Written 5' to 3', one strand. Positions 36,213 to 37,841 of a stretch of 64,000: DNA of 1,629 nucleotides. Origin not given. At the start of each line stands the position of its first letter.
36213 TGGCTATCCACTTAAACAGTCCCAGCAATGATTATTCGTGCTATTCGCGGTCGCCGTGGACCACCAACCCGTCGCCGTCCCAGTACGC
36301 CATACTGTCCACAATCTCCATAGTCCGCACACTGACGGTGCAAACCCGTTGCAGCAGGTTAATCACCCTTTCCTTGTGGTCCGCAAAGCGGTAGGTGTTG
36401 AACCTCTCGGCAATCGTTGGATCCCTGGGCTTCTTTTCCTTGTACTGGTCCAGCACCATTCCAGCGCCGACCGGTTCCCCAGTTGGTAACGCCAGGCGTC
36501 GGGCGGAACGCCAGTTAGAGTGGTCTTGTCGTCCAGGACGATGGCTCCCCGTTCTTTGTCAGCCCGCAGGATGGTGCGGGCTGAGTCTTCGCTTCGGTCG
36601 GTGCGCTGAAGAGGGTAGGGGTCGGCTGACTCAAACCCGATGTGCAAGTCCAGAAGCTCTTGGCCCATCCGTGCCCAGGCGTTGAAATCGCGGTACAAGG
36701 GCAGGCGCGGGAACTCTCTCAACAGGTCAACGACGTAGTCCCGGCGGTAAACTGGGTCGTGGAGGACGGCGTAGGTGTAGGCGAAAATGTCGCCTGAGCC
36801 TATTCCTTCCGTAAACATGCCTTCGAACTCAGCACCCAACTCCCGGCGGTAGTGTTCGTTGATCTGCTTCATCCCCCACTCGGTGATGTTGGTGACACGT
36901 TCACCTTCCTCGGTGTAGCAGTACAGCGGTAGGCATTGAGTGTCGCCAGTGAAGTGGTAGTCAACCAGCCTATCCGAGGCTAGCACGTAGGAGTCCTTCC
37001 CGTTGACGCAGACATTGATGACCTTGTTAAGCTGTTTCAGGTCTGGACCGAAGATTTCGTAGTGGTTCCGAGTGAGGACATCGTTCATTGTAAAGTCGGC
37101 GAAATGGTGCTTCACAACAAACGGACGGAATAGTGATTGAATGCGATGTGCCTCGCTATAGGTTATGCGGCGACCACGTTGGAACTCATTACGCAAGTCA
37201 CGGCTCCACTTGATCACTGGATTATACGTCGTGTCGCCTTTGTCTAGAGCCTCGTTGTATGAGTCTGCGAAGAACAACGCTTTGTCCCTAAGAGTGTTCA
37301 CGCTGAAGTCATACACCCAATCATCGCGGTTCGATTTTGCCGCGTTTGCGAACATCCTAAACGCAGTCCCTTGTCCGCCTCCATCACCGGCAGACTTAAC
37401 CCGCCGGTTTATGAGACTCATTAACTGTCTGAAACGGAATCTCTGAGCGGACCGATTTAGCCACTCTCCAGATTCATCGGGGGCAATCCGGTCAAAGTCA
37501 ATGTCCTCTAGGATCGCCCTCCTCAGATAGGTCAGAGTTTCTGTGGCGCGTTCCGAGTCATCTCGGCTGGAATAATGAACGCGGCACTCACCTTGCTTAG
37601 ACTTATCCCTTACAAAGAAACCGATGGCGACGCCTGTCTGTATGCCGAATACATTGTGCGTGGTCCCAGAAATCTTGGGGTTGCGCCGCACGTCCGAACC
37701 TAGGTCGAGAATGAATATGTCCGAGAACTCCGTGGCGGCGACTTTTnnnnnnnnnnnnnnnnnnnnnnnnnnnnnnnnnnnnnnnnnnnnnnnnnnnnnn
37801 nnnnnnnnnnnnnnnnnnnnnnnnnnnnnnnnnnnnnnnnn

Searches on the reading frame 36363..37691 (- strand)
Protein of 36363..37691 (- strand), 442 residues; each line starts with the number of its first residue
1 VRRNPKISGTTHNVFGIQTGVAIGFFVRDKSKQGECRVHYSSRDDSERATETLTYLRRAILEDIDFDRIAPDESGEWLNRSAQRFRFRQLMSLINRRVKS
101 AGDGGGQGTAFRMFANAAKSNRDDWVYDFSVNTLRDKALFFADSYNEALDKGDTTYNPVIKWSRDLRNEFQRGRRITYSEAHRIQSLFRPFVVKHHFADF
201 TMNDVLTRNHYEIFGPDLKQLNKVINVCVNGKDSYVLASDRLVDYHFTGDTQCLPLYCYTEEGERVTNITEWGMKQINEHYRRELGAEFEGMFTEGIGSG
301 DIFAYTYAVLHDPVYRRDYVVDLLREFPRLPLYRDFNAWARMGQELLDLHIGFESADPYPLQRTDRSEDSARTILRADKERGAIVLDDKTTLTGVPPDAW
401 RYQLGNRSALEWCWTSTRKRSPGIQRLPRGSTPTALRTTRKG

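Call 44: search_protein_families(library=pfam, proteins=[window:36363-37691:-], max_evalue=0.00001)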
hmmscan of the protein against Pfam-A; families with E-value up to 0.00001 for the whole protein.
window:36363-37691:- (442 aa): 1 family
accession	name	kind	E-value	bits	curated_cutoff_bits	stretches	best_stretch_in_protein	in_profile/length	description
PF18135.7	Type_ISP_C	-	3.8e-67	227.3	25.9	1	110-419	2-313/342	Type ISP C-terminal specificity domain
